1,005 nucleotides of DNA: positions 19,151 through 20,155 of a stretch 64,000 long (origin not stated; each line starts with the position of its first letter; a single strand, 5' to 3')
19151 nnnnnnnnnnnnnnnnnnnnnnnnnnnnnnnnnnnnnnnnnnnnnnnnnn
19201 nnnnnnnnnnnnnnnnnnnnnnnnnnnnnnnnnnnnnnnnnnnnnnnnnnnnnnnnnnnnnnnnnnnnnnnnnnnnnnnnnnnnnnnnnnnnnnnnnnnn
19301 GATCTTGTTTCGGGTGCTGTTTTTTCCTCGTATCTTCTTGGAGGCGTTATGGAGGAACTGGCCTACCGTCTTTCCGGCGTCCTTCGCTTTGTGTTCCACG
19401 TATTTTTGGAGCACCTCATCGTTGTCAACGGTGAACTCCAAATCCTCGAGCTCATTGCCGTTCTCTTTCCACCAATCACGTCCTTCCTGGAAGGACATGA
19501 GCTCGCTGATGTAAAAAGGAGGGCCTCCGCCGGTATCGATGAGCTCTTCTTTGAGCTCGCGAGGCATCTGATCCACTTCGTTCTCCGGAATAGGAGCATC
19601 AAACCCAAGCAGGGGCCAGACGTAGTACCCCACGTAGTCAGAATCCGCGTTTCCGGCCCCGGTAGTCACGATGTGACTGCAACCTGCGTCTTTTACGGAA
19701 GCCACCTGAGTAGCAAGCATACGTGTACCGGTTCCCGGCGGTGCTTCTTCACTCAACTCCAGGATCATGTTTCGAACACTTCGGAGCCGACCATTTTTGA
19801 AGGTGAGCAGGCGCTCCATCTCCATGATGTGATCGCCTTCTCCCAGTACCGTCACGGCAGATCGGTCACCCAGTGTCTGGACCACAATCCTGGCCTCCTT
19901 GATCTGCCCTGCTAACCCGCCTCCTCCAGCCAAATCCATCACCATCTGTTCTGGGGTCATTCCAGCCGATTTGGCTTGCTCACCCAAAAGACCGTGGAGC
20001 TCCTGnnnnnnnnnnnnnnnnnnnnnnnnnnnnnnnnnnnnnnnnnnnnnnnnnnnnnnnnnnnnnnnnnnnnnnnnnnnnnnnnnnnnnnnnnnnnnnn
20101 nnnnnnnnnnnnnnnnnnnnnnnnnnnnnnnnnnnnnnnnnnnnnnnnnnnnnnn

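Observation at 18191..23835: Two giant proline-rich paralogs with five copies of a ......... motif and a shared GYYVWP domain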

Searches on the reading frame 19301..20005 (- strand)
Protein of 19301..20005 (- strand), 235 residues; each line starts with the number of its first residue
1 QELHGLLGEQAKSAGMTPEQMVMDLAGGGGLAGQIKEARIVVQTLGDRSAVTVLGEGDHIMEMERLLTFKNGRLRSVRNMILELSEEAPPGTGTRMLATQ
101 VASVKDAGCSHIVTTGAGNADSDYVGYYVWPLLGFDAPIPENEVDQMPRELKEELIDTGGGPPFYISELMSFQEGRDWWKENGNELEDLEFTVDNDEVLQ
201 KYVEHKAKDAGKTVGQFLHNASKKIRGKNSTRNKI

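Call 31: search_solved_structures(query=A4, max_evalue=10, show_alignments=2)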
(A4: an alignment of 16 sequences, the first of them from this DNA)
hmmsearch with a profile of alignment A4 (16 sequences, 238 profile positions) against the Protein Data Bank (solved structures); distinct sequences matched with E-value up to 10: 34.
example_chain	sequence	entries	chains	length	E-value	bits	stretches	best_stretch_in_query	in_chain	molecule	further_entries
9jo8_A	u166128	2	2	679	5.3e-07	32.7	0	2-40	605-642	TALE repeat protein targeting mitochondiral ND1-L gene. | TALE repeat protein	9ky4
3v6p_A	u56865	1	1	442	8.2e-06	28.8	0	2-38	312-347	dHax3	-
9lcz_A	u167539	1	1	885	1.9e-05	27.6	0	2-39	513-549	Inactivate TOD6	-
4gjr_A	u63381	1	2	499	1.9e-05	27.6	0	2-38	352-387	Hax3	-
9lcx_A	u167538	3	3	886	1.9e-05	27.6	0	2-39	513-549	Inactivate TOD6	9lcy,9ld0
4ot0_A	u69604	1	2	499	1.9e-05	27.5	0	2-38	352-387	Hax3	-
9ld1_A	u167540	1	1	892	2e-05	27.5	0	2-38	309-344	inactivate TOD4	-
4gjp_A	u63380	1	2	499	2.1e-05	27.4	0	2-38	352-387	Hax3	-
4ost_A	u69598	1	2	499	2.1e-05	27.4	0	2-38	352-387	Hax3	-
4osw_A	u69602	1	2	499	2.2e-05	27.4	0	2-38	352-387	Hax3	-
4osr_A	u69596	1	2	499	2.3e-05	27.3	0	2-38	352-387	Hax3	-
4osz_A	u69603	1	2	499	2.4e-05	27.2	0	2-38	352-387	Hax3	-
3v6t_A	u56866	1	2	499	2.5e-05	27.2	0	2-38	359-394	dHax3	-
4osq_A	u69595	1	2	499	2.6e-05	27.1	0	2-38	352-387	Hax3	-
4osj_A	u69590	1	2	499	2.6e-05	27.1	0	2-38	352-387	Hax3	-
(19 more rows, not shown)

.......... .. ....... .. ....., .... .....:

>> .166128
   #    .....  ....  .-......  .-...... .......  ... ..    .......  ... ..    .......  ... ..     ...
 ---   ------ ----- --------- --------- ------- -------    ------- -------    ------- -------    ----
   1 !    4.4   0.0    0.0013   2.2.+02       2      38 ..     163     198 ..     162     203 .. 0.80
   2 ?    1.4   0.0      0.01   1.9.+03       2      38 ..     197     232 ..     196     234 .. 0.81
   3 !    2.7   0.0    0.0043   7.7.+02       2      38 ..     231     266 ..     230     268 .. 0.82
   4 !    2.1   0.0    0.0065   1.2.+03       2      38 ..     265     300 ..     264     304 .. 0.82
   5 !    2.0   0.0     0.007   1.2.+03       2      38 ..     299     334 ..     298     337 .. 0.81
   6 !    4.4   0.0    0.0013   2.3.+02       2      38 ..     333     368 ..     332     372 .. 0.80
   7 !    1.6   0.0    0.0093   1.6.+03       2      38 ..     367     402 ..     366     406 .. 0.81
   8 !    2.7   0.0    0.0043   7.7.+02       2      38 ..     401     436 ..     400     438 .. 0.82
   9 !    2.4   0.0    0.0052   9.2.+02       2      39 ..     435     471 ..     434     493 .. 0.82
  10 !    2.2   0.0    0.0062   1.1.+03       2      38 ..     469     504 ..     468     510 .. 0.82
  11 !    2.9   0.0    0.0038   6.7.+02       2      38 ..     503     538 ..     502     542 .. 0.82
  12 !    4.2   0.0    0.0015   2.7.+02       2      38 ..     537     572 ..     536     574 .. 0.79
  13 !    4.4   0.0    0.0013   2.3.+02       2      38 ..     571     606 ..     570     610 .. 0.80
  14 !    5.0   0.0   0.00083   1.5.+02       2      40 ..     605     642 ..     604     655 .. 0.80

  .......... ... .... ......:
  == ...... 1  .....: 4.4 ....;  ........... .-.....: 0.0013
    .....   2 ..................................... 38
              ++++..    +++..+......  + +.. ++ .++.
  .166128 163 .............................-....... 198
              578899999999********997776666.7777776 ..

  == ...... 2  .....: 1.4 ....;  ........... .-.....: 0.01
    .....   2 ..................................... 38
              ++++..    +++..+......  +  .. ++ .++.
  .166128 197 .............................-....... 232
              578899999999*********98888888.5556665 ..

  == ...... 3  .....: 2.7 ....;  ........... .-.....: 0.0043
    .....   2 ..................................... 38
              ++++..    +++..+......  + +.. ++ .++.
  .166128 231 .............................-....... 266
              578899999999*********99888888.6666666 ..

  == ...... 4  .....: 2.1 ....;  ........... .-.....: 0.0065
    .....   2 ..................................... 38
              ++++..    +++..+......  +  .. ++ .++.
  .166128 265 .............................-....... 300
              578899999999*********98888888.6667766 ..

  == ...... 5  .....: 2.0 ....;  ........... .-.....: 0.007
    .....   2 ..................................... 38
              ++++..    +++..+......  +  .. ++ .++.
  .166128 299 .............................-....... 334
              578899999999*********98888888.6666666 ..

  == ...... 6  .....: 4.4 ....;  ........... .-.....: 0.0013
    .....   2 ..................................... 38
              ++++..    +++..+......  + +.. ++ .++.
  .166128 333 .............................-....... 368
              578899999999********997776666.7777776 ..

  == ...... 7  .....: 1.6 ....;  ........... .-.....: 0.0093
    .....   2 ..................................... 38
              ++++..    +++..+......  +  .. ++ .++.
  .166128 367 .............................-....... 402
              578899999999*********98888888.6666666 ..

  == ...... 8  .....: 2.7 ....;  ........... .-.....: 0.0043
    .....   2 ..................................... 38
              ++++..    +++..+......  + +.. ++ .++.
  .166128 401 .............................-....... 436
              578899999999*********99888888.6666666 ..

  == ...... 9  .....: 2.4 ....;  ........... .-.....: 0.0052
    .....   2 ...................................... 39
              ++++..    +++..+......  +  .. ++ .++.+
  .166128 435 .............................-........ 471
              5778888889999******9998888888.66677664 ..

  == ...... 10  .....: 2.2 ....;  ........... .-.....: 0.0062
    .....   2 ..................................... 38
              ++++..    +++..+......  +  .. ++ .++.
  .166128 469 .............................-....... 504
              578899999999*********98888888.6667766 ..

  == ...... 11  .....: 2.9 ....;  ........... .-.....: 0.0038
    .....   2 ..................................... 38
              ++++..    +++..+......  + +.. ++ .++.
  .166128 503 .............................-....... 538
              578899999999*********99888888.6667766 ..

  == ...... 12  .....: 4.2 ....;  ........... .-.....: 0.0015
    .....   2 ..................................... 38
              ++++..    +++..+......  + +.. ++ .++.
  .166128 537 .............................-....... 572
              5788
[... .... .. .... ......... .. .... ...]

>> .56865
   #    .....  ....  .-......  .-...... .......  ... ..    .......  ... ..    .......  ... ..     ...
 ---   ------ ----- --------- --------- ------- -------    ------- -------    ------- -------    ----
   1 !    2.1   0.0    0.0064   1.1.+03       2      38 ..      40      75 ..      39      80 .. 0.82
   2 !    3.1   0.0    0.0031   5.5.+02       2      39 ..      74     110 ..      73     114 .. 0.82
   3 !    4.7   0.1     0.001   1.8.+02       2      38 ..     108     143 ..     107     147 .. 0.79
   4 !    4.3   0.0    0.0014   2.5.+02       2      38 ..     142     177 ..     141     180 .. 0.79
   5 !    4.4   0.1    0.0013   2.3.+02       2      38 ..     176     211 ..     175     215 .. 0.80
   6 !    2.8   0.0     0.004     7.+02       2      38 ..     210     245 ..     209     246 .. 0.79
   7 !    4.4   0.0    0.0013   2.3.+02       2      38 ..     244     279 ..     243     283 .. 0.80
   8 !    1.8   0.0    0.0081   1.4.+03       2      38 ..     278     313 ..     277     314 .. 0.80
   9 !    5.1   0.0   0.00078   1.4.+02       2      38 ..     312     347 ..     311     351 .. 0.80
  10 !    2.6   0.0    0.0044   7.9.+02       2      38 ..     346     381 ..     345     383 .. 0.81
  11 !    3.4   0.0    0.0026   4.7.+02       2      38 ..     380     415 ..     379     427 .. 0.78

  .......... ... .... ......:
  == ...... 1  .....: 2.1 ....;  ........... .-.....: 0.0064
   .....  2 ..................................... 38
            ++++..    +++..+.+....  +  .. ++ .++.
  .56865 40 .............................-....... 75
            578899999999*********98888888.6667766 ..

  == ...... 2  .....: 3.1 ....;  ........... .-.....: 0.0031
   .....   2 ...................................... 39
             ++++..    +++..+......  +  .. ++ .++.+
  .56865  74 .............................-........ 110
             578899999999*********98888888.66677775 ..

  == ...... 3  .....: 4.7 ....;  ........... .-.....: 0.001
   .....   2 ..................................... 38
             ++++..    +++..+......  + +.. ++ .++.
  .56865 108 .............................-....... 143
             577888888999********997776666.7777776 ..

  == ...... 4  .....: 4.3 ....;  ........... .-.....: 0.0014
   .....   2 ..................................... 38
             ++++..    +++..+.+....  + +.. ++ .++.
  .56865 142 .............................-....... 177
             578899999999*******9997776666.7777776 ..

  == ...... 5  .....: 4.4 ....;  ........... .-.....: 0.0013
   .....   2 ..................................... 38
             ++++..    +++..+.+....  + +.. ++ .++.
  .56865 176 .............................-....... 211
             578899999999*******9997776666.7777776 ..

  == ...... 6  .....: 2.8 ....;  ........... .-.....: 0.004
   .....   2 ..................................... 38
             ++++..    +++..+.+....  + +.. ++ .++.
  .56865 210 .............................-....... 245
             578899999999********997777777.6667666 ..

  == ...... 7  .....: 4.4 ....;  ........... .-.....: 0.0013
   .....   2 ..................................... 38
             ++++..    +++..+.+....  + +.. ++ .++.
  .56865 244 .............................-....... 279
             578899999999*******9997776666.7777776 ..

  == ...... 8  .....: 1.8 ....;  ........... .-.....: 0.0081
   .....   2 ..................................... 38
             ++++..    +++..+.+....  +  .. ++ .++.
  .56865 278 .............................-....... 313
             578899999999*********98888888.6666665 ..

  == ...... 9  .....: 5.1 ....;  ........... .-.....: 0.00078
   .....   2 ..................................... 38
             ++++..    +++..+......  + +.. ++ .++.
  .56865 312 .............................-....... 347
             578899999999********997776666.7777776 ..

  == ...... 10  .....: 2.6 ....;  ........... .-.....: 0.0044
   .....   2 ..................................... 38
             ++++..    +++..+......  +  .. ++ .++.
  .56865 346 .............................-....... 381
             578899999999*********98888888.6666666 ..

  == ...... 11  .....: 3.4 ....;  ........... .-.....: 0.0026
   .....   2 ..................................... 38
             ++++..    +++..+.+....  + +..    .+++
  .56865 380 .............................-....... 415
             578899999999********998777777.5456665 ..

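Call 34: search_protein_representatives(alignment_id=A4)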
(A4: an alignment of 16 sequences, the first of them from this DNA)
Query: 16 sequences, 238 profile positions. Proteins with E-value up to 0.001 (for the whole library): 3465; up to 1e-10: 2563; up to 1e-30: 255. The best 150 are listed.
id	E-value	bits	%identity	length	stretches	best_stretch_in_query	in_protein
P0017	7.8e-127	438.1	-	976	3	36-234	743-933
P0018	5.2e-114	396.1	-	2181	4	72-226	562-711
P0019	3.9e-106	370.3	-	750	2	8-218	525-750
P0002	1.8e-95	335.4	-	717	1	2-237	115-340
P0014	6.0e-89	314.1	-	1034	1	3-236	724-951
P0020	5.3e-88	310.9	-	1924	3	14-229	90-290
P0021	1.1e-87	309.9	-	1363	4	66-216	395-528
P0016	2.4e-81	289.2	-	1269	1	2-237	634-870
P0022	6.2e-80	284.5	-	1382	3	62-220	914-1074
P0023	1.4e-74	267.0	-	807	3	37-221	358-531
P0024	2.1e-74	266.4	-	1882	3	55-221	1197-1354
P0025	2.6e-74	266.1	-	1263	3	62-215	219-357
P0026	5.1e-74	265.2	-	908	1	3-236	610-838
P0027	1.5e-72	260.4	-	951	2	60-218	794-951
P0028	4.1e-72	258.9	-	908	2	25-217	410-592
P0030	1.1e-67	244.4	-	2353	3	24-218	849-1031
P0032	1.6e-64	234.1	-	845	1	2-235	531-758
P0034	3.8e-64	232.9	-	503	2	38-226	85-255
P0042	9.7e-62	225.0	-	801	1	2-234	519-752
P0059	1.1e-55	205.2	-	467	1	4-235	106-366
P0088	2.4e-46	174.6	-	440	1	3-232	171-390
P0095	2.4e-45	171.3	-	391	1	15-234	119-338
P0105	6.8e-43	163.3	-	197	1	73-235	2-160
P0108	1.5e-42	162.2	-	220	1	57-235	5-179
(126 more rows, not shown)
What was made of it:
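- Many of the 150 best-scoring proteins listed are 1,000-3,900 aa long and carry 2-4 copies (call 34).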

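Call 35: search_protein_families(library=pfam, proteins=[P0017, P0019, P0023, P0034, P0059, P0088, P0095, P0105, P0108, P0018], max_evalue=0.01)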
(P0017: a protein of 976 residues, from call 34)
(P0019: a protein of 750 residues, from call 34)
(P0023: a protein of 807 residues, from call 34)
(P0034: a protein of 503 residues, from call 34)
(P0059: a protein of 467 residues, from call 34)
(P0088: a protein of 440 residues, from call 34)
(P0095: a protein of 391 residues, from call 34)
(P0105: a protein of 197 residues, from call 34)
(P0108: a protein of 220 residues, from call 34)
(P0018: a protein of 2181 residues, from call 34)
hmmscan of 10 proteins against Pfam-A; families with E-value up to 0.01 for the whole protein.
P0017 (976 aa): 2 families
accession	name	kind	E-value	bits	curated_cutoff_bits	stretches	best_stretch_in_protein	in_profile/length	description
PF00583.31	Acetyltransf_1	-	0.00035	21.3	20.7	0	490-517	74-101/116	Acetyltransferase (GNAT) family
PF13673.13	Acetyltransf_10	-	0.0066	16.9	23.6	0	792-833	60-103/128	Acetyltransferase (GNAT) domain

P0019 (750 aa): 2 families
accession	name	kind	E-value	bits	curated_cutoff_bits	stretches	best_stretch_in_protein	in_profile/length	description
PF13508.13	Acetyltransf_7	-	0.0017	19.1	27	0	592-618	28-52/84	Acetyltransferase (GNAT) domain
PF00583.31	Acetyltransf_1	-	0.0052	17.5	20.7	0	591-630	56-97/116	Acetyltransferase (GNAT) family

P0023 (807 aa): 1 family
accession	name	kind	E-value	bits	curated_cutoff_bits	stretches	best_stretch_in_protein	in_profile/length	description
PF19560.4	DUF6082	-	0.0074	16.3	26.7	0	481-531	105-155/163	Family of unknown function (DUF6082)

P0034 (503 aa): 2 families
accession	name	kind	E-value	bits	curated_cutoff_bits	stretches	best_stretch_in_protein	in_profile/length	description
PF00583.31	Acetyltransf_1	-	2.8e-05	24.8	20.7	1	369-425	60-115/116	Acetyltransferase (GNAT) family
PF13508.13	Acetyltransf_7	-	0.0022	18.8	27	1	352-407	16-67/84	Acetyltransferase (GNAT) domain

P0059 (467 aa): 0 families

P0088 (440 aa): 0 families

P0095 (391 aa): 0 families

P0105 (197 aa): 0 families

P0108 (220 aa): 0 families

P0018 (2181 aa): 2 families
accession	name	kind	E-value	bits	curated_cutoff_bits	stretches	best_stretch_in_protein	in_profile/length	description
PF03496.20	ADPrib_exo_Tox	-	8.7e-14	51.7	23.4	1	1050-1138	106-194/196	ADP-ribosyltransferase exoenzyme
PF01129.24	ART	-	0.0079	16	22.3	0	1053-1125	140-212/222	NAD:arginine ADP-ribosyltransferase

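Call 36: search_protein_families(library=pfam, proteins=[P0020, P0021, P0022, P0024, P0030], max_evalue=0.001)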
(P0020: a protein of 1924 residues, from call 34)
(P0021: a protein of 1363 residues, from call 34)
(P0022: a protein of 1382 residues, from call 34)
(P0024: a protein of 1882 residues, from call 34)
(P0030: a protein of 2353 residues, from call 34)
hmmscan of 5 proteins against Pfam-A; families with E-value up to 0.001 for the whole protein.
P0020 (1924 aa): 0 families

P0021 (1363 aa): 3 families
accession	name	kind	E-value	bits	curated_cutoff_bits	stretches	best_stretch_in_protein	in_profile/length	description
PF00583.31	Acetyltransf_1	-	1.8e-12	48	20.7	0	690-734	59-103/116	Acetyltransferase (GNAT) family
PF13508.13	Acetyltransf_7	-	4.6e-10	40.2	27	0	97-146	16-65/84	Acetyltransferase (GNAT) domain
PF13274.11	SocA_Panacea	-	2.4e-09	38.5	25.7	0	1062-1144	24-105/113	Antitoxin SocA-like, Panacea domain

P0022 (1382 aa): 0 families

P0024 (1882 aa): 1 family
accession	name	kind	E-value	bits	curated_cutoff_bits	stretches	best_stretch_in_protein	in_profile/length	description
PF00583.31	Acetyltransf_1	-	0.00029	21.5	20.7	0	428-464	63-99/116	Acetyltransferase (GNAT) family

P0030 (2353 aa): 2 families
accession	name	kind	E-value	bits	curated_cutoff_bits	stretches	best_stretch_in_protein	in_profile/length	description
PF18823.6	InPase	-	3.2e-52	176.4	26.8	1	1475-1609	1-135/135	Inorganic Pyrophosphatase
PF00583.31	Acetyltransf_1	-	0.00036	21.2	20.7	0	354-392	56-94/116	Acetyltransferase (GNAT) family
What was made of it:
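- Other members combine the domain with an ADP-ribosyltransferase domain (P0018), InPase (P0030) or SocA/Panacea (P0021) (calls 35, 36).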

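Call 59: search_protein_families(library=ncbifam, proteins=[P0034, P0095, P0105, P0108, P0017], max_evalue=0.01)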
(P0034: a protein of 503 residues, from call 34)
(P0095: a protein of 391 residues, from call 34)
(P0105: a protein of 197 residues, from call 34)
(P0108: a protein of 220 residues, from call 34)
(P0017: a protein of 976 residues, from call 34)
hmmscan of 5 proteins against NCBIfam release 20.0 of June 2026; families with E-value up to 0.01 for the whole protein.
P0034 (503 aa): 0 families

P0095 (391 aa): 0 families

P0105 (197 aa): 0 families

P0108 (220 aa): 0 families

P0017 (976 aa): 1 family
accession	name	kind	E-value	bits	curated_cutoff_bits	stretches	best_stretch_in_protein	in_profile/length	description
NF008023.0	PRK10753.1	equivalog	0.0014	18.9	162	0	599-660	6-72/90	nucleoid-associated protein HU-alpha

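Call 66: search_protein_families(library=pfam, proteins=[P0032, P0042], max_evalue=0.1)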
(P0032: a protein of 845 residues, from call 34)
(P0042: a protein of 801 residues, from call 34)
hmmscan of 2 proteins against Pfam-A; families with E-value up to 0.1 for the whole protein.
P0032 (845 aa): 0 families

P0042 (801 aa): 0 families

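Call 100: find_related_loci(query=A4, collection=genome_contigs, flank=3000)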
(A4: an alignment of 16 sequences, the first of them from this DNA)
Query A4 (235 aa) in genome_contigs; peptide patterns used: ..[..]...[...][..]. (x = any residue, [..] = any of these).
10 stretches matched a pattern; 6 encode a relative of the query (tblastn E <= 1e-3); 6 distinct loci.
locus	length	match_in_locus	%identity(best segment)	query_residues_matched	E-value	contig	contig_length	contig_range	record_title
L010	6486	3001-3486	32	38-206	4e-17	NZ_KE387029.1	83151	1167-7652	Calidithermus chliarophilus DSM 9957 MeichDRAFT_MCF.9, whole genome shotgun sequence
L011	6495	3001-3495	31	47-206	6e-15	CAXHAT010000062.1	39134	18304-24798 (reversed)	MAG TPA_asm: uncultured Deferribacteres bacterium isolate SRR12479933_maxbin2_2 genome assembly, contig: ERZ4874384.64,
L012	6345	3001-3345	29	91-215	3e-13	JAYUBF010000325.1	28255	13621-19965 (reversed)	MAG: Myxococcales bacterium isolate GFS_6713 GFS_6713_324, whole genome shotgun sequence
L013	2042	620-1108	29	31-197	2e-12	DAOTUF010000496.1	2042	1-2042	MAG TPA_asm: Chloroflexaceae bacterium isolate F17_46 k129_3827721, whole genome shotgun sequence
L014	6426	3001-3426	28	33-184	1e-13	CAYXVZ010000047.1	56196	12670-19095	MAG TPA_asm: uncultured Heliobacteriaceae bacterium isolate SRP287051_co1_204 genome assembly, contig: NODE_1124_length_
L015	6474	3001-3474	27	16-185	2e-7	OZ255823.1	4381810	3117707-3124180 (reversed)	MAG: Capsulimonadaceae bacterium isolate 0e0e4994-cba3-4c6d-b89d-4184e066f449 genome assembly, chromosome: 1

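Call 103: search_protein_families(library=pfam, proteins=[L010:38-2536:+, L010:1546-3636:+, L010:2526-4103:+, L015:1879-2868:+, L015:2884-3567:+, L015:4443-5465:+, L015:34-504:+], max_evalue=0.001)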
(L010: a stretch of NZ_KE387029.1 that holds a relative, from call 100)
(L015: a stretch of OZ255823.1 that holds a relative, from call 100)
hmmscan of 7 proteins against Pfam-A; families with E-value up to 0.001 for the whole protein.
L010:38-2536:+ (832 aa): 0 families

L010:1546-3636:+ (696 aa): 0 families

L010:2526-4103:+ (525 aa): 0 families

L015:1879-2868:+ (329 aa): 1 family
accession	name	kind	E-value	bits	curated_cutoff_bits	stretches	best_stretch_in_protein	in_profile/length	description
PF04616.20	Glyco_hydro_43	-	3.3e-51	174.8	32.2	1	18-308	1-288/288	Glycosyl hydrolases family 43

L015:2884-3567:+ (227 aa): 0 families

L015:4443-5465:+ (340 aa): 2 families
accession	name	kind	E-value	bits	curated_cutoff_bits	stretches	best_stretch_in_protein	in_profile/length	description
PF00005.33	ABC_tran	-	1.7e-21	77.7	25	1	29-166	2-136/137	ABC transporter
PF13304.12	AAA_21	-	1.5e-09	38.8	27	1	136-197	235-298/304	AAA domain, putative AbiEii toxin, Type IV TA system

L015:34-504:+ (156 aa): 0 families
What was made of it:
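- Closest known: GNAT domains of phage polyvalent proteins. Same: Solo versions exist in cellular genomes (calls 100, 103).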
